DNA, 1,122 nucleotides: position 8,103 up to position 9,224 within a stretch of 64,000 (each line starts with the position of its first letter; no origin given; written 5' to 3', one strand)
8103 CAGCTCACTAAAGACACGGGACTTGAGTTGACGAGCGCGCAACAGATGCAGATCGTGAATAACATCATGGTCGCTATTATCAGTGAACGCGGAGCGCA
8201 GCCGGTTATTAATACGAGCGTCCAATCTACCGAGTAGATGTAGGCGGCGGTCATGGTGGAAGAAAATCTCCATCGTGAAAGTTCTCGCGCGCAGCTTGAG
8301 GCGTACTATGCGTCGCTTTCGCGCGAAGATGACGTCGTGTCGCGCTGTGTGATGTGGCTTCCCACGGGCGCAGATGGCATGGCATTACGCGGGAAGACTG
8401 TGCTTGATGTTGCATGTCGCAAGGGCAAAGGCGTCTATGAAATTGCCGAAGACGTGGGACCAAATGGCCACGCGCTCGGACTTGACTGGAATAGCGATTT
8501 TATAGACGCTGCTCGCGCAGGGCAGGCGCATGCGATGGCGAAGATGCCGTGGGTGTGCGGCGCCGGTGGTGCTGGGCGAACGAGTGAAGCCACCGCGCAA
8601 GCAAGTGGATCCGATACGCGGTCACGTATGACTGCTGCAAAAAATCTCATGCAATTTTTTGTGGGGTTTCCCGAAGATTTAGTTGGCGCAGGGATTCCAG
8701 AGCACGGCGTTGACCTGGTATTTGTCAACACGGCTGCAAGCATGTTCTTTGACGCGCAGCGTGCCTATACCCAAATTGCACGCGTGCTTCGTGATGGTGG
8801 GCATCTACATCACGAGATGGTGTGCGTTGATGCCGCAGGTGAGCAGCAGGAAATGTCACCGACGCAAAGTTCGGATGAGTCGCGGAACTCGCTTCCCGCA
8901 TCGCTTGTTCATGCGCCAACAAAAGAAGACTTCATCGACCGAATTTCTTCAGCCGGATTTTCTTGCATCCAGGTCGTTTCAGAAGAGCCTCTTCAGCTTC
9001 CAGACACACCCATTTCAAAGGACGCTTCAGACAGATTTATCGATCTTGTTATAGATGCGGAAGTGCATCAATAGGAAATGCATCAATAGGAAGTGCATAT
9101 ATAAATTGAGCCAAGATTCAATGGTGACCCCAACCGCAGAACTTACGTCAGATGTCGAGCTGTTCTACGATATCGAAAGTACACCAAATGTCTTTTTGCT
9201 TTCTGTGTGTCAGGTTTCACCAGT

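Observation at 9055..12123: Orphan ~1000-aa family-B DNA polymerase with KTRK in place of the KxY motif (piPolB-like) and no integrase nearby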

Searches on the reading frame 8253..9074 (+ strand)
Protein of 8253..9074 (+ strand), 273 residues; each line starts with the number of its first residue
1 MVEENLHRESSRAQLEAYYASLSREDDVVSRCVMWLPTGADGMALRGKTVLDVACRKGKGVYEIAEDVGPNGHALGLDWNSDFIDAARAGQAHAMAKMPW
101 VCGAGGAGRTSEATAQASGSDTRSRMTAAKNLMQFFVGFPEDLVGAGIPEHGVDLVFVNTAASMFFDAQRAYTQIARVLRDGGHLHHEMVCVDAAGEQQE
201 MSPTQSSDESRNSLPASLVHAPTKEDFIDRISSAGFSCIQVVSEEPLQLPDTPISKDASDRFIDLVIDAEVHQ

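Call 12: search_protein_families(library=pfam, proteins=[window:8253-9074:+], max_evalue=0.001)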
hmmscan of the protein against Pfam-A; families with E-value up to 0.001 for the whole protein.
window:8253-9074:+ (273 aa): 5 families
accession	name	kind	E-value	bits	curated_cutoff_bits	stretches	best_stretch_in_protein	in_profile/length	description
PF13847.12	Methyltransf_31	-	1.5e-10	41.4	27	1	47-89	4-46/145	Methyltransferase domain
PF13649.12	Methyltransf_25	-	1.1e-08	36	27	1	50-104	1-54/97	Methyltransferase domain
PF08242.18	Methyltransf_12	-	4.3e-07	31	30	0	115-185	21-98/98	Methyltransferase domain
PF08241.18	Methyltransf_11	-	4.4e-07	30.9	21.2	1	110-185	10-93/95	Methyltransferase domain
PF01209.24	Ubie_methyltran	-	1.8e-05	24.6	20.1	0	44-105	45-107/233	ubiE/COQ5 methyltransferase family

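Call 104: search_protein_families(library=padloc, proteins=[window:8253-9071:+], max_evalue=0.01)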
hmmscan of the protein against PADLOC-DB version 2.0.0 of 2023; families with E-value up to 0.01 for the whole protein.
window:8253-9071:+ (273 aa): 1 family
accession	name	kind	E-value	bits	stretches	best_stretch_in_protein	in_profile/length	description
PDLC04134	mad2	-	7.5e-07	26.3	1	45-186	290-393/492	mads_2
